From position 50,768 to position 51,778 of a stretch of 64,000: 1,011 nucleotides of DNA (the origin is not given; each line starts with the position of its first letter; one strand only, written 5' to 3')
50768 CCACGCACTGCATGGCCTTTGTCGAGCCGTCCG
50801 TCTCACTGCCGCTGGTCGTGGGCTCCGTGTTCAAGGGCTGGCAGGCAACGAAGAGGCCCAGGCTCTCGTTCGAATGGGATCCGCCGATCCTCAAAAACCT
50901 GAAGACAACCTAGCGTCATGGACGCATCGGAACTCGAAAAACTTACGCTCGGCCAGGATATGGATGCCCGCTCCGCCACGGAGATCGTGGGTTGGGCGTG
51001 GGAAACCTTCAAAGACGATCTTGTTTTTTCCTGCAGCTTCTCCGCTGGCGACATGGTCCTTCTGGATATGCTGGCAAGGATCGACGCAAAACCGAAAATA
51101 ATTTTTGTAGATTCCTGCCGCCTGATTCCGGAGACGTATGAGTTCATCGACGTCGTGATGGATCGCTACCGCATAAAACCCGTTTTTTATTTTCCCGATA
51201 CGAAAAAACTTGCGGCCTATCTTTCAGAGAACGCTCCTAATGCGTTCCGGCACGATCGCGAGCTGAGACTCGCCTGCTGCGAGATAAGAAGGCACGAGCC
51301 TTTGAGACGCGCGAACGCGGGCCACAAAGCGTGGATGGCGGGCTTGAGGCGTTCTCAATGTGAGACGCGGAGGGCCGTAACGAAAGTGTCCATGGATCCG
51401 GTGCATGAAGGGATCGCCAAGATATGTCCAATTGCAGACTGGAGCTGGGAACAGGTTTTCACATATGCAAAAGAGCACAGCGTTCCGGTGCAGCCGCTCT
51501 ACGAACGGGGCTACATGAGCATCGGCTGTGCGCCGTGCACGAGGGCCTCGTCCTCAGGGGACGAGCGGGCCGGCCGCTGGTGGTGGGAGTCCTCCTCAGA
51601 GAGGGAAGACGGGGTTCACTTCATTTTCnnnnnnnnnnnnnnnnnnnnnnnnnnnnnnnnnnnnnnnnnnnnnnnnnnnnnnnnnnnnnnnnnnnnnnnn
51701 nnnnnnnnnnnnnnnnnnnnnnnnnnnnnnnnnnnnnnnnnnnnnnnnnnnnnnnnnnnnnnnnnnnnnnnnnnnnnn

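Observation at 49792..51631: Deoxyhypusine-synthase-like gene coupled to an APS/PAPS-reductase-family gene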

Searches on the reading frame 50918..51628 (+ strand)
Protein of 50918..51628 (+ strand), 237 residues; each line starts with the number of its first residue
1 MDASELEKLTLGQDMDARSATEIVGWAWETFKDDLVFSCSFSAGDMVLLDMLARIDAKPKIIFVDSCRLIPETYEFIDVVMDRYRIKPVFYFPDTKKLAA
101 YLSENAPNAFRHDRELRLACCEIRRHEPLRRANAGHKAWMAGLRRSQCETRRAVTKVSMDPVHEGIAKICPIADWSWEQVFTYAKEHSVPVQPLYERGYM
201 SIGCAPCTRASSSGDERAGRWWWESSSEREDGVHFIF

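Call 3: search_protein_families(library=pfam, proteins=[window:50918-51628:+], max_evalue=0.01)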
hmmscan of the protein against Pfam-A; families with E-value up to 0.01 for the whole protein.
window:50918-51628:+ (237 aa): 1 family
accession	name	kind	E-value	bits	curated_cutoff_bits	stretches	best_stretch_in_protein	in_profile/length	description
PF01507.26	PAPS_reduct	-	3.4e-40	138.4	22.5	1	35-210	2-175/175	Phosphoadenosine phosphosulfate reductase domain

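Call 4: search_protein_families(library=ncbifam, proteins=[window:50918-51628:+], max_evalue=0.01)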
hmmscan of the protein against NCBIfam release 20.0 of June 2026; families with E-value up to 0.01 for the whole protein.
window:50918-51628:+ (237 aa): 11 families
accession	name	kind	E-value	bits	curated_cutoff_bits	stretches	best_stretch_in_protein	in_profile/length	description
NF002537.0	PRK02090.1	equivalog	6.8e-66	222.3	154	1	10-235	18-239/244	phosphoadenylyl-sulfate reductase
TIGR02055.1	APS_reductase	subfamily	8.4e-61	205.2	235.3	1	40-232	1-193/194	adenylylsulfate reductase, thioredoxin dependent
TIGR00434.1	cysH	subfamily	1.9e-48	165.2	165.1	1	20-234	1-213/214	phosophoadenylyl-sulfate reductase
TIGR00424.1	APS_reduc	equivalog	1.5e-41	142.5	553.2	1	10-234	93-323/464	5'-adenylylsulfate reductase, thioredoxin-independent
TIGR02057.1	PAPS_reductase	equivalog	6.9e-39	134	254.2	1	12-234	5-224/224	phosphoadenosine phosphosulfate reductase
NF010367.0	PRK13795.1-2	equivalog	1.1e-10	40.6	456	1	26-212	233-419/584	hypothetical protein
NF010368.0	PRK13795.1-3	equivalog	2.5e-10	39.2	588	1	34-213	247-426/635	hypothetical protein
NF010366.0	PRK13795.1-1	equivalog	6.1e-09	34.6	745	1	15-211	247-447/667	hypothetical protein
NF006327.0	PRK08557.1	equivalog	6.3e-09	35.1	366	1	19-213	165-360/415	hypothetical protein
NF006351.0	PRK08576.1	equivalog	5.1e-06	25.3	290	1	137-208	332-402/436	hypothetical protein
NF010369.0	PRK13795.1-4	equivalog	0.0028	15.9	1086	1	34-212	251-433/633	hypothetical protein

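Call 8: find_encoding_contigs(protein=window:50918-51628:+, flank=8000, max_places=6)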
Protein window:50918-51628:+ (237 aa): 1 contig read that carries it; 1 place shown.
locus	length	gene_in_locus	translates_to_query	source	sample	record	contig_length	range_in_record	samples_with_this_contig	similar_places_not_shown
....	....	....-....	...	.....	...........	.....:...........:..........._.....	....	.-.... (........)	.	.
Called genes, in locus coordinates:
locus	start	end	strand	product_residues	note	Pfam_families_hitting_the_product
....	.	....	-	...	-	?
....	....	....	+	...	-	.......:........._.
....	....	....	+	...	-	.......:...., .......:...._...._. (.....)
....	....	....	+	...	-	-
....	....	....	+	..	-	-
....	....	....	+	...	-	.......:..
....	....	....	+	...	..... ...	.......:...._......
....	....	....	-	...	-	?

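Call 18: find_homologous_proteins(query=window:50918-51628:+)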
Query window:50918-51628:+ (237 aa): 7882 proteins with E <= 0.001 among 8000 candidates; the best 120 are listed.
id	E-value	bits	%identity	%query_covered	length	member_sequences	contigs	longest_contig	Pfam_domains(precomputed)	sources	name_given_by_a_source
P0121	9.8e-162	554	100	100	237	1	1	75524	PF01507.26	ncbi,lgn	-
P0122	4.7e-130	450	80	100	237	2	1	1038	PF01507.26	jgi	jgi:phosphoadenosine phosphosulfate reductase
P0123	3.4e-119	415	73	100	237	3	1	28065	PF01507.26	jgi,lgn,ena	-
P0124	9.2e-115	400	70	100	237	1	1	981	PF01507.26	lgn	-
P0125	1.1e-113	397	71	100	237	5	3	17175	PF01507.26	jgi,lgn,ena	-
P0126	3.1e-112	392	70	100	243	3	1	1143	PF01507.26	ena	-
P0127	2.4e-111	389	70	99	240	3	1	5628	PF01507.26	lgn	-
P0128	1.8e-107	376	67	98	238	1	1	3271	PF01507.26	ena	-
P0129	2.3e-106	373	66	100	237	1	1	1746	PF01507.26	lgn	-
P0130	6.2e-105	368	66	100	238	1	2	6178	PF01507.26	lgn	-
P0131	1.9e-103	363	65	100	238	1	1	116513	PF01507.26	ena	-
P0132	1.7e-101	357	68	94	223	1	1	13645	PF01507.26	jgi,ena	-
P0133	7.0e-101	355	68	94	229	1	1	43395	PF01507.26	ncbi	-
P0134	5.3e-66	241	47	97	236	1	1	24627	PF01507.26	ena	-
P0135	1.5e-64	236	47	94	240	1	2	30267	PF01507.26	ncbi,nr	ncbi:MAG: phosphoadenylyl-sulfate reductase [Candidatus Omnitrophica bacterium]|nr:phosphoadenylyl-s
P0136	2.4e-64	235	49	99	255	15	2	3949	PF01507.26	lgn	-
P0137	9.7e-63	230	45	99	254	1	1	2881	PF01507.26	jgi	jgi:phosphoadenosine phosphosulfate reductase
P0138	3.5e-62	228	47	94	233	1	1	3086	PF01507.26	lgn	-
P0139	4.7e-62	228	46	95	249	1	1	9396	PF01507.26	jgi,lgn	jgi:phosphoadenosine phosphosulfate reductase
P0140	5.3e-62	227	46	95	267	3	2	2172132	PF01507.26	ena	-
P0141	8.8e-62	227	44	97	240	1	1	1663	PF01507.26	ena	-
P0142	1.2e-61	226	45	95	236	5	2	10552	PF01507.26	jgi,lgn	-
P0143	1.5e-61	226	47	94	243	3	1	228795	PF01507.26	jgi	jgi:phosphoadenosine phosphosulfate reductase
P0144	2.1e-61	226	44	97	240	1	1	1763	PF01507.26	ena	-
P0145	2.1e-61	226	45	95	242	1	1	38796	PF01507.26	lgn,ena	-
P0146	2.2e-61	226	45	99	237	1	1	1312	PF01507.26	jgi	jgi:phosphoadenosine phosphosulfate reductase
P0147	2.7e-61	225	50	86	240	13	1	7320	PF01507.26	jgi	-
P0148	2.7e-61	225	44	98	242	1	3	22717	PF01507.26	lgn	-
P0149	3.2e-61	225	48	95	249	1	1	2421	PF01507.26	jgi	jgi:thioredoxin-dependent adenylylsulfate APS reductase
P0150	3.2e-61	225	46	99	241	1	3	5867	PF01507.26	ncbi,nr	ncbi:MAG: phosphoadenylyl-sulfate reductase [Candidatus Bathyarchaeia archaeon]|nr:phosphoadenylyl-s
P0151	3.7e-61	225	44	98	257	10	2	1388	PF01507.26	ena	-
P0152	3.9e-61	225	47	99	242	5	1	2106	PF01507.26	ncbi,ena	-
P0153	5.3e-61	224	42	98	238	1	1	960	PF01507.26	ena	-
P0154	5.6e-61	224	46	95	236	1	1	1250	PF01507.26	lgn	-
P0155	5.6e-61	224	45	97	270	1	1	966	PF01507.26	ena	-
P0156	7.4e-61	224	43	95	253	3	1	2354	PF01507.26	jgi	-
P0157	8.8e-61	224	48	92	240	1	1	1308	PF01507.26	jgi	jgi:thioredoxin-dependent adenylylsulfate APS reductase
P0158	2.0e-60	222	46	93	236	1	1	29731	PF01507.26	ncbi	-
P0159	2.8e-60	222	45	95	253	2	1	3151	PF01507.26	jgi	jgi:thioredoxin-dependent adenylylsulfate APS reductase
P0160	3.1e-60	222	46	95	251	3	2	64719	PF01507.26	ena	-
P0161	3.6e-60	221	47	91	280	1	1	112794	PF01507.26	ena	-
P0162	4.4e-60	221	43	97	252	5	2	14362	PF01507.26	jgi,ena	jgi:thioredoxin-dependent adenylylsulfate APS reductase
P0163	4.9e-60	221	45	93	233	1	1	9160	PF01507.26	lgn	-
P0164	5.0e-60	221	44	97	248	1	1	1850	PF01507.26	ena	-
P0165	6.3e-60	221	45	93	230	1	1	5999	PF01507.26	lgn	-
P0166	6.9e-60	221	47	94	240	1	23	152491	PF01507.26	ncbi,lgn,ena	-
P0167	8.6e-60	220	45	96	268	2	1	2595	PF01507.26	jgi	jgi:phosphoadenosine phosphosulfate reductase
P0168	1.0e-59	220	46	93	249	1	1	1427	PF01507.26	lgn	-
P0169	1.1e-59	220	45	93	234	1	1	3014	PF01507.26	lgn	-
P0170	1.2e-59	220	48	92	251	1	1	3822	PF01507.26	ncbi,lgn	-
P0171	1.2e-59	220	47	91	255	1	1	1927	PF01507.26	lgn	-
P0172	1.3e-59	220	47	93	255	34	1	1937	PF01507.26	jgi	jgi:thioredoxin-dependent adenylylsulfate APS reductase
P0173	1.4e-59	220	47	91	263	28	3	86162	PF01507.26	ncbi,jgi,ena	-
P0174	1.4e-59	220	45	95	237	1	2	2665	PF01507.26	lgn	-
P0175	1.5e-59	219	45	95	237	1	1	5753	PF01507.26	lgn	-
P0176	1.5e-59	219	46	97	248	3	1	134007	PF01507.26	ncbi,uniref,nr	ncbi:phosphoadenylyl-sulfate reductase [Corallococcus sp. M34]|uniref:phosphoadenylyl-sulfate reduct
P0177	1.5e-59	219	46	91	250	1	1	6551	PF01507.26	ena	-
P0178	1.6e-59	219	46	94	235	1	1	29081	PF01507.26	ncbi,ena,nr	ncbi:MAG: phosphoadenylyl-sulfate reductase [Candidatus Omnitrophica bacterium]|nr:phosphoadenylyl-s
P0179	1.6e-59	219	48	93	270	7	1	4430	PF01507.26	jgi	jgi:phosphoadenosine phosphosulfate reductase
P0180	2.1e-59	219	44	95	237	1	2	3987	PF01507.26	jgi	-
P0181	2.1e-59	219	46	93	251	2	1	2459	PF01507.26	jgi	jgi:thioredoxin-dependent adenylylsulfate APS reductase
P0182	2.6e-59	219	46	97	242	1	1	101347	PF01507.26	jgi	jgi:phosphoadenosine phosphosulfate reductase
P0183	2.8e-59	219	43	99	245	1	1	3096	PF01507.26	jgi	jgi:phosphoadenosine phosphosulfate reductase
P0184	2.9e-59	219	45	97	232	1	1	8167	PF01507.26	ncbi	-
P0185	3.3e-59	218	44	97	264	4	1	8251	PF01507.26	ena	-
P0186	3.6e-59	218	44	96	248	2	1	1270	PF01507.26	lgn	-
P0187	3.6e-59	218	48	91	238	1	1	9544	PF01507.26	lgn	-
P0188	3.9e-59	218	44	95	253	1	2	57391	PF01507.26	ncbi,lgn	-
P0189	4.1e-59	218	45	97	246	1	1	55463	PF01507.26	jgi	jgi:phosphoadenosine phosphosulfate reductase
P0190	5.0e-59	218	44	95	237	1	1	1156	PF01507.26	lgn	-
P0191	5.0e-59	218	44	97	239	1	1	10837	PF01507.26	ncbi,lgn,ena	-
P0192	5.1e-59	218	45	97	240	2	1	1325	PF01507.26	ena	-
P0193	5.6e-59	218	45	95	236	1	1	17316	PF01507.26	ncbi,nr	ncbi:MAG: phosphoadenylyl-sulfate reductase [Deltaproteobacteria bacterium]|nr:phosphoadenylyl-sulfa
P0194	6.0e-59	217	44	99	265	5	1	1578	PF01507.26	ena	-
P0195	6.2e-59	217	42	97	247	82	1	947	PF01507.26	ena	-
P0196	6.5e-59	217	41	99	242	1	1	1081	PF01507.26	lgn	-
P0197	6.7e-59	217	46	94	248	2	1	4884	PF01507.26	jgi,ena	jgi:thioredoxin-dependent adenylylsulfate APS reductase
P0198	6.8e-59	217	42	99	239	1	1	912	PF01507.26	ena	-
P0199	7.4e-59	217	46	94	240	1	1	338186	PF01507.26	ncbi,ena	-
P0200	8.8e-59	217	46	93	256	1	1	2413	PF01507.26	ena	-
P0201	9.1e-59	217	45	93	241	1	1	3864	PF01507.26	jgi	jgi:phosphoadenosine phosphosulfate reductase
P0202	9.8e-59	217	45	91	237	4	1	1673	PF01507.26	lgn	-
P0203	1.0e-58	217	47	91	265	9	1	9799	PF01507.26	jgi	jgi:phosphoadenosine phosphosulfate reductase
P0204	1.0e-58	217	45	95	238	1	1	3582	PF01507.26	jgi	-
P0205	1.0e-58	217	45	95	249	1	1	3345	PF01507.26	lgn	-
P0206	1.1e-58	217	47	93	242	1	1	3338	PF01507.26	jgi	-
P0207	1.1e-58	217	43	93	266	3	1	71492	PF01507.26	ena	-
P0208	1.1e-58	217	46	91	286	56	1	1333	PF01507.26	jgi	jgi:thioredoxin-dependent adenylylsulfate APS reductase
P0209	1.2e-58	217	42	96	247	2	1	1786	PF01507.26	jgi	jgi:phosphoadenosine phosphosulfate reductase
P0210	1.2e-58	216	46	91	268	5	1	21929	PF01507.26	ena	-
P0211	1.3e-58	216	47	92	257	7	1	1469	PF01507.26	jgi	-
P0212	1.3e-58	216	46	91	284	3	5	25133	PF01507.26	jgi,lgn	jgi:thioredoxin-dependent adenylylsulfate APS reductase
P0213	1.4e-58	216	43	95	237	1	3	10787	PF01507.26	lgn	-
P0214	1.4e-58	216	44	96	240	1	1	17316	PF01507.26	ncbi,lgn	ncbi:MAG: phosphoadenylyl-sulfate reductase [Salinibacter sp.]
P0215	1.5e-58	216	47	93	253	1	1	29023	PF01507.26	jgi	jgi:phosphoadenosine phosphosulfate reductase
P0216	1.7e-58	216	46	89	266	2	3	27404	PF01507.26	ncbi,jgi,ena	-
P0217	1.7e-58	216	44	94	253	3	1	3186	PF01507.26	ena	-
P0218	1.8e-58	216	45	98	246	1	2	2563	PF01507.26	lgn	-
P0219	1.8e-58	216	44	95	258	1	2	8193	PF01507.26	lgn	-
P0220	2.0e-58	216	45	91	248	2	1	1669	PF01507.26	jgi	jgi:thioredoxin-dependent adenylylsulfate APS reductase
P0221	2.0e-58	216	44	97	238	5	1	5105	PF01507.26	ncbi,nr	ncbi:MAG: phosphoadenylyl-sulfate reductase [Candidatus Omnitrophica bacterium]|nr:phosphoadenylyl-s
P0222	2.1e-58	216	49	91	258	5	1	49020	PF01507.26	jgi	-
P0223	2.2e-58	216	47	93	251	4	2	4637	PF01507.26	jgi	jgi:thioredoxin-dependent adenylylsulfate APS reductase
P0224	2.3e-58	216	46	93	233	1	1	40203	PF01507.26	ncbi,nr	ncbi:MAG: phosphoadenylyl-sulfate reductase [Brevinematales bacterium]|nr:phosphoadenylyl-sulfate re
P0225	2.3e-58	216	45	93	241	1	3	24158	PF01507.26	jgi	jgi:phosphoadenosine phosphosulfate reductase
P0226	2.4e-58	216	44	95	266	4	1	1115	PF01507.26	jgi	-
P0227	2.7e-58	215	47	95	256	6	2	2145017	PF01507.26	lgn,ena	-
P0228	2.9e-58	215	43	96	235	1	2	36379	PF01507.26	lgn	-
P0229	3.2e-58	215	44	98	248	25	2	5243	PF01507.26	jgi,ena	jgi:phosphoadenosine phosphosulfate reductase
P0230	3.4e-58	215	44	95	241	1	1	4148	PF01507.26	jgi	jgi:phosphoadenosine phosphosulfate reductase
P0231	3.5e-58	215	47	95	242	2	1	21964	PF01507.26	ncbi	ncbi:MAG: phosphoadenylyl-sulfate reductase [Actinomycetota bacterium]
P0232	3.6e-58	215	44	93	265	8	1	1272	PF01507.26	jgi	jgi:phosphoadenosine phosphosulfate reductase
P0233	4.5e-58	215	44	93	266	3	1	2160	PF01507.26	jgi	jgi:phosphoadenosine phosphosulfate reductase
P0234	4.9e-58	215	46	94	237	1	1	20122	PF01507.26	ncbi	-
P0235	5.0e-58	214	44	98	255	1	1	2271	PF01507.26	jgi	jgi:thioredoxin-dependent adenylylsulfate APS reductase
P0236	5.0e-58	214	45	91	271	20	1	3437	PF01507.26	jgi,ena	jgi:thioredoxin-dependent adenylylsulfate APS reductase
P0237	5.0e-58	214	40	99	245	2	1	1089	PF01507.26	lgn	-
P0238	5.0e-58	214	45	94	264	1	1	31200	PF01507.26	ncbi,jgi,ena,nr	ncbi:MAG TPA: phosphoadenylyl-sulfate reductase [Actinomycetes bacterium]|jgi:phosphoadenosine phosp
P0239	5.4e-58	214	43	99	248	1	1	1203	PF01507.26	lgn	-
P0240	5.5e-58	214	48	92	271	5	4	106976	PF01507.26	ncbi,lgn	-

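Call 19: find_encoding_contigs(protein=P0131, flank=10000, max_places=2)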
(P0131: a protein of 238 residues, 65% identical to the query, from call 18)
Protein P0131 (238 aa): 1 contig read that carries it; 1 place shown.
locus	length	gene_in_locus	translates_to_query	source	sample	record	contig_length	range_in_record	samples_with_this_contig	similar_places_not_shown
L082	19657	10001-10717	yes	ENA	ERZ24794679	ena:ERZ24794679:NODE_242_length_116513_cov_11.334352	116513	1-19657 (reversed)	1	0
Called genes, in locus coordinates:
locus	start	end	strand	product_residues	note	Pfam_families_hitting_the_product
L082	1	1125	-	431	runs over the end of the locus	-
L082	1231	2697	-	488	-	-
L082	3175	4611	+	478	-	PF00202:Aminotran_3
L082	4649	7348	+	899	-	PF03176:MMPL, PF02355:SecD_SecF_C (faint)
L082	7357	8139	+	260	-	-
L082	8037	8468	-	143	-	-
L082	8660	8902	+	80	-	-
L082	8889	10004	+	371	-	PF01916:DS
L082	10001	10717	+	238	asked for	PF01507:PAPS_reduct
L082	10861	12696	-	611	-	PF00890:FAD_binding_2 (faint), PF01134:GIDA, PF07992:Pyr_redox_2 (weak), PF12831:FAD_oxidored, PF01134:GIDA, PF13932:SAM_GIDA_C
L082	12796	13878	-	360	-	-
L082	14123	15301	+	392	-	PF13173:AAA_14, PF13635:DUF4143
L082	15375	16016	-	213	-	-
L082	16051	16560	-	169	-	PF02412:TSP_3 (weak)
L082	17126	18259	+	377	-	PF01637:ATPase_2, PF13173:AAA_14 (faint), PF13401:AAA_22 (weak)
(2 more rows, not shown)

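Call 20: find_encoding_contigs(protein=P0123, flank=10000, max_places=2)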
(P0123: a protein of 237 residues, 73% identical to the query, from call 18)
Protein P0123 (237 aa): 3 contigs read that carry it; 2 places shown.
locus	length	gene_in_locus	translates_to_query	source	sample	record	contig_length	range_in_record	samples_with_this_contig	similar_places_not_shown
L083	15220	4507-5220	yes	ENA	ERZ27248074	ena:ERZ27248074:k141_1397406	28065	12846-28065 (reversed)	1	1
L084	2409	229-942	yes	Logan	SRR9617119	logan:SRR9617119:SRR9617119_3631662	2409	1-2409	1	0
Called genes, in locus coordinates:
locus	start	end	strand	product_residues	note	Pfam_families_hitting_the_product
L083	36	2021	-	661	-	PF00662:Proton_antipo_N, PF00361:Proton_antipo_M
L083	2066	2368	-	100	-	PF00420:Oxidored_q2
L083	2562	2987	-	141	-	-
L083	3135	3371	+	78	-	-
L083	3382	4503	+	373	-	PF01916:DS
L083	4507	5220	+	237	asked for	PF01507:PAPS_reduct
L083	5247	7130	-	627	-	PF00890:FAD_binding_2 (faint), PF01134:GIDA, PF07992:Pyr_redox_2 (faint), PF12831:FAD_oxidored, PF01134:GIDA, PF13932:SAM_GIDA_C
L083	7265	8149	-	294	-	PF02412:TSP_3 (faint)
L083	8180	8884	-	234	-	-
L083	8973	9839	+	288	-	PF00106:adh_short, PF04321:RmlD_sub_bind (faint), PF08659:KR, PF13561:adh_short_C2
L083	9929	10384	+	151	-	PF01242:PTPS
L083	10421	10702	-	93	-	PF01106:NifU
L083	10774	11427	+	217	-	PF14378:PAP2_3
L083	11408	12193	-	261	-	PF02511:Thy1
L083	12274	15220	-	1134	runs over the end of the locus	PF08471:Ribonuc_red_2_N, PF02867:Ribonuc_red_lgC, PF12637:TSCPD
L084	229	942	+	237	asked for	PF01507:PAPS_reduct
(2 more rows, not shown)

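Call 21: find_encoding_contigs(protein=P0125, flank=10000, max_places=3)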
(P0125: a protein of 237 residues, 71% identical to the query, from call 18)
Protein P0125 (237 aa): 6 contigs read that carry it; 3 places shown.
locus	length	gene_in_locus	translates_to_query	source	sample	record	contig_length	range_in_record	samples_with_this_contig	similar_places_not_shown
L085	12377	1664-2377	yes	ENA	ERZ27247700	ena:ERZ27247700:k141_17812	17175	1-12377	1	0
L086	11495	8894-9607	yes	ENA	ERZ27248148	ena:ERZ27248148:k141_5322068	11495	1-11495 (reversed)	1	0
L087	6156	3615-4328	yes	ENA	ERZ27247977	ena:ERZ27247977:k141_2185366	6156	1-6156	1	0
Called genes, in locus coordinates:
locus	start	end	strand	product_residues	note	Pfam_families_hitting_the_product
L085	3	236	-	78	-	?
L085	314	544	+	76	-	-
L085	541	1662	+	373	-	PF01916:DS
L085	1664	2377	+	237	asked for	PF01507:PAPS_reduct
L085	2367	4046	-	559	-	PF01134:GIDA, PF07992:Pyr_redox_2 (weak), PF12831:FAD_oxidored, PF21680:GIDA_C_1st (faint), PF13932:SAM_GIDA_C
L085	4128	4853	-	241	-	PF02412:TSP_3 (weak)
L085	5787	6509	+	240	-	PF00106:adh_short, PF01370:Epimerase (weak), PF02719:Polysacc_synt_2 (weak), PF08659:KR, PF13561:adh_short_C2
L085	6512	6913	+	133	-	PF01242:PTPS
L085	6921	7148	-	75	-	PF01106:NifU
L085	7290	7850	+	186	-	PF14378:PAP2_3, PF01569:PAP2 (weak)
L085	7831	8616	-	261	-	PF02511:Thy1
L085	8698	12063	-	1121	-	PF08471:Ribonuc_red_2_N, PF02867:Ribonuc_red_lgC, PF12637:TSCPD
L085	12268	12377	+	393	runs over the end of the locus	PF22025:ThiI_fer, PF02926:THUMP, PF02568:ThiI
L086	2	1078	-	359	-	?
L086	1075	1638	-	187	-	-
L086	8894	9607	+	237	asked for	PF01507:PAPS_reduct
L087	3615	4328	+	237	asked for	PF01507:PAPS_reduct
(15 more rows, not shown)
